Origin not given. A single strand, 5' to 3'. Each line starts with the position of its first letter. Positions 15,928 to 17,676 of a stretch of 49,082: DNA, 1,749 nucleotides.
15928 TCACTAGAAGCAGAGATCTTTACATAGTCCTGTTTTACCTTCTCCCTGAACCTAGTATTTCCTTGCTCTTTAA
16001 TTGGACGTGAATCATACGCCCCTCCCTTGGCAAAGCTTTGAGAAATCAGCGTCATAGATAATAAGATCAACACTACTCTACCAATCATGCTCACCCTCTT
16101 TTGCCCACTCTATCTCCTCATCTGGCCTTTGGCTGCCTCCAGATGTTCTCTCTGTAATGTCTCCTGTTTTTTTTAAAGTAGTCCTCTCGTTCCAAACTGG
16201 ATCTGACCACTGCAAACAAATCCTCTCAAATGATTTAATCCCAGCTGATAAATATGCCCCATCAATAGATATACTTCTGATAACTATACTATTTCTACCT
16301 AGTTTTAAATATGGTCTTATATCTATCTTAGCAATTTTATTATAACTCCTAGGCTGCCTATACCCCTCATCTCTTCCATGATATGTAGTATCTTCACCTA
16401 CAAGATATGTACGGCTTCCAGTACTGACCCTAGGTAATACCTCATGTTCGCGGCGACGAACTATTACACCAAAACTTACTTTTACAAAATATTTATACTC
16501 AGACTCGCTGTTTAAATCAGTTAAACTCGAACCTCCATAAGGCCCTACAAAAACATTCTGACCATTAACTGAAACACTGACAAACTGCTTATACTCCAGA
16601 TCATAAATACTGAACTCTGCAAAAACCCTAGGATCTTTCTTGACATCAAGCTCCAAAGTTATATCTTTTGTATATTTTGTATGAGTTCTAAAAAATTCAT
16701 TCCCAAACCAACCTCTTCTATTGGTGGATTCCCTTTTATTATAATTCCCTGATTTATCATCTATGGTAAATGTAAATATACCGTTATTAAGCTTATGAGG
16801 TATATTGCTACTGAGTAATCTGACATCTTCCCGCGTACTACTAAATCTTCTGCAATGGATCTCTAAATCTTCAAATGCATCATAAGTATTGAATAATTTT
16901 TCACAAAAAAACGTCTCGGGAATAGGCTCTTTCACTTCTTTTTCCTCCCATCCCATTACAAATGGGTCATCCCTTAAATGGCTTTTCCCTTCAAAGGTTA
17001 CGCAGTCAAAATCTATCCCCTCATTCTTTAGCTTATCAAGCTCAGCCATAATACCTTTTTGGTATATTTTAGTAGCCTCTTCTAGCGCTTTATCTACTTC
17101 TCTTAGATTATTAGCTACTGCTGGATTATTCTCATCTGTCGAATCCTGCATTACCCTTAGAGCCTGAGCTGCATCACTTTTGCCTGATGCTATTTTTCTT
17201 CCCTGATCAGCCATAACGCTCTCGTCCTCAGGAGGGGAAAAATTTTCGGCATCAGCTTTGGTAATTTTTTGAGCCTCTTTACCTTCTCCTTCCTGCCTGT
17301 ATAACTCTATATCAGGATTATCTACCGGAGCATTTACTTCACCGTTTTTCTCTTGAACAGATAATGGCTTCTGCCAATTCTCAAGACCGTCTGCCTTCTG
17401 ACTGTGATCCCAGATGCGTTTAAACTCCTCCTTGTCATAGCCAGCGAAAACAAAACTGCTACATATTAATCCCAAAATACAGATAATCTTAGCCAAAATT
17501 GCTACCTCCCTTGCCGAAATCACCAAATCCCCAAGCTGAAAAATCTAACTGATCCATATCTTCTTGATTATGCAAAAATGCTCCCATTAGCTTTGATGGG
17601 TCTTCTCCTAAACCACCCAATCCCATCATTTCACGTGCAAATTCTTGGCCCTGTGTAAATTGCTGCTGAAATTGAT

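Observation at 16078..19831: Four non-canonical genes inserted between trbC and traN of the F-type T4SS operon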

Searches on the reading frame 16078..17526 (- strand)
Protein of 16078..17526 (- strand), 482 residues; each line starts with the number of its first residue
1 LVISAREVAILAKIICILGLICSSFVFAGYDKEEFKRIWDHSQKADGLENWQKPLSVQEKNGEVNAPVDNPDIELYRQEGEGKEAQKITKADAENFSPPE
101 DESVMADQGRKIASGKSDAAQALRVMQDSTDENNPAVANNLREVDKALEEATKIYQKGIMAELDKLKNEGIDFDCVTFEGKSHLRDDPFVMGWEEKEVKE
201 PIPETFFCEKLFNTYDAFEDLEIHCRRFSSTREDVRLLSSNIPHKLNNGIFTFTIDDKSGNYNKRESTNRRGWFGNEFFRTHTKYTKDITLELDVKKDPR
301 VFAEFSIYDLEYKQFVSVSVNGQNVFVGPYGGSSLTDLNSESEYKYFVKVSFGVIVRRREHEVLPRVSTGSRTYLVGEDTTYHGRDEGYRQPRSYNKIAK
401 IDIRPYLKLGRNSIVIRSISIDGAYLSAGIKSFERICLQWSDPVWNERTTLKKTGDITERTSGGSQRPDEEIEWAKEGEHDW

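Call 3: search_protein_families(library=pfam, proteins=[window:16078-17526:-], max_evalue=0.1)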
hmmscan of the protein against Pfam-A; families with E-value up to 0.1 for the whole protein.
window:16078-17526:- (482 aa): 0 families

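Call 6: search_protein_families(library=ncbifam, proteins=[window:16078-17526:-], max_evalue=0.1)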
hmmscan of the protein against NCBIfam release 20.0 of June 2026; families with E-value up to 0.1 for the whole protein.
window:16078-17526:- (482 aa): 0 families

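Call 23: search_solved_structures(query=window:16078-17526:-, max_evalue=10)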
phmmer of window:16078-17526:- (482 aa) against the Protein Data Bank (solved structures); distinct sequences matched with E-value up to 10: 0.

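Call 25: find_homologous_proteins(query=window:16078-17526:-, max_evalue=0.01)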
Query window:16078-17526:- (482 aa): 2 proteins with E <= 0.01 among 7493 candidates.
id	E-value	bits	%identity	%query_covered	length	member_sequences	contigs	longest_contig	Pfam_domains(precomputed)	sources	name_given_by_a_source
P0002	0.0e+0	1104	100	100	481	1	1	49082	-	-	-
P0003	5.6e-66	242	34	92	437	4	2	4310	-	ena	-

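Call 26: find_encoding_contigs(protein=P0003, flank=10000)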
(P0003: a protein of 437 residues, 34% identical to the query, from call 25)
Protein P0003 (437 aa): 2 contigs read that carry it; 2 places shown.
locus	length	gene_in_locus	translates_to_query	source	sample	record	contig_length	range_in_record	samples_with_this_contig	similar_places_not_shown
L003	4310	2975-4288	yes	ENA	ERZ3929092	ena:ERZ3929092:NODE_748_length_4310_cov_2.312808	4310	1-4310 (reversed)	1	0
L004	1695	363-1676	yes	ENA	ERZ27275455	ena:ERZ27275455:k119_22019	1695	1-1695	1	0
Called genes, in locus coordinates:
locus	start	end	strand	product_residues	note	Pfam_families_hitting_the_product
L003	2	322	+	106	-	?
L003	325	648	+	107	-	PF00085:Thioredoxin (weak)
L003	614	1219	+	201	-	-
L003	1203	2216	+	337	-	PF06834:TraU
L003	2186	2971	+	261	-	PF09673:TrbC_Ftype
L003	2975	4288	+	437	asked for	-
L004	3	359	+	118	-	?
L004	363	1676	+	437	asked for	-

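Call 65: search_solved_structures(query=A4, max_evalue=10, show_alignments=2)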
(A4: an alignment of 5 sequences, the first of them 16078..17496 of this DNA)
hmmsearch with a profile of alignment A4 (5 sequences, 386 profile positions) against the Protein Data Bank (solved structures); distinct sequences matched with E-value up to 10: 2.
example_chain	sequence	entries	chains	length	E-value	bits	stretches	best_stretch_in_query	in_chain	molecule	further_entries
7z0h_N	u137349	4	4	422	2.7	10.4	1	51-158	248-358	DNA-directed RNA polymerase III subunit RPC4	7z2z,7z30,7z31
7cbc_A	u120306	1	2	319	2.7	10.4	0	101-148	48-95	De novo designed switch protein caging a hemagglutinin binder (sCageHA267_1S)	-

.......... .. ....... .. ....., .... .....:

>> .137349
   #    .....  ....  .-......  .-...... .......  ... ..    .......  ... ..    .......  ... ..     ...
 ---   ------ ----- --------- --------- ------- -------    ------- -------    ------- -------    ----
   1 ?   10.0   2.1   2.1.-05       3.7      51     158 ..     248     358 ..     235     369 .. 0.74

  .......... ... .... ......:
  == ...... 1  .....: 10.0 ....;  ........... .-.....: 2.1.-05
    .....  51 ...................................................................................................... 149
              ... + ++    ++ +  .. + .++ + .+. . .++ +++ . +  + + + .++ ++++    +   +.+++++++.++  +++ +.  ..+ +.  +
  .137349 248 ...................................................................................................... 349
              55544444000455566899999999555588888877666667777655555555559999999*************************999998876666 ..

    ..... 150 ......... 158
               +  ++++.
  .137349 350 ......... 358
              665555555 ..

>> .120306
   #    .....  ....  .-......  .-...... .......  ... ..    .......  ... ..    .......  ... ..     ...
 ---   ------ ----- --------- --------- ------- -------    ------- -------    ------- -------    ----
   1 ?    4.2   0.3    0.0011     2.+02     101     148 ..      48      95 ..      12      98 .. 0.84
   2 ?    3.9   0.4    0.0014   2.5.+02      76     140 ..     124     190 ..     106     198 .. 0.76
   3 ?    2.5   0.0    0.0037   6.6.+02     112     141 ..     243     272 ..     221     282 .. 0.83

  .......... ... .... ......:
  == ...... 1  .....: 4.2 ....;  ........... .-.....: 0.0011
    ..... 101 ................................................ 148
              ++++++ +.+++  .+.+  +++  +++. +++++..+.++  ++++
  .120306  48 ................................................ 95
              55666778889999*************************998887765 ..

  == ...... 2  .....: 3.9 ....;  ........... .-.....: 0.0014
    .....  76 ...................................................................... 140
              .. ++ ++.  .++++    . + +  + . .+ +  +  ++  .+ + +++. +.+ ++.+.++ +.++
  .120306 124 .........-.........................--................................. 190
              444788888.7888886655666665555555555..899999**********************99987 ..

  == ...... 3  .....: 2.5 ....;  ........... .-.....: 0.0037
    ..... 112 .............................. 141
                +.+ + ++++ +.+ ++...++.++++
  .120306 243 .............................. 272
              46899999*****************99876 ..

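Call 66: search_protein_families(library=pfam, alignment_id=A4, max_evalue=1)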
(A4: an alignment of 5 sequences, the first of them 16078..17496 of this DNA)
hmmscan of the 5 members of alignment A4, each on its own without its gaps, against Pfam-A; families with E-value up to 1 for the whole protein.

A. member 1, window:16078-17496:- (472 aa): 0 families

B. families by the number of members that match (of 5 scanned): 3 families
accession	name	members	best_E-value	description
PF14197.11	Cep57_CLD_2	1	0.0091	Centrosome localisation domain of PPC89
PF13617.11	Lipoprotein_19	1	0.12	YnbE-like lipoprotein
PF23067.1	MG280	1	0.28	Uncharacterised protein MG280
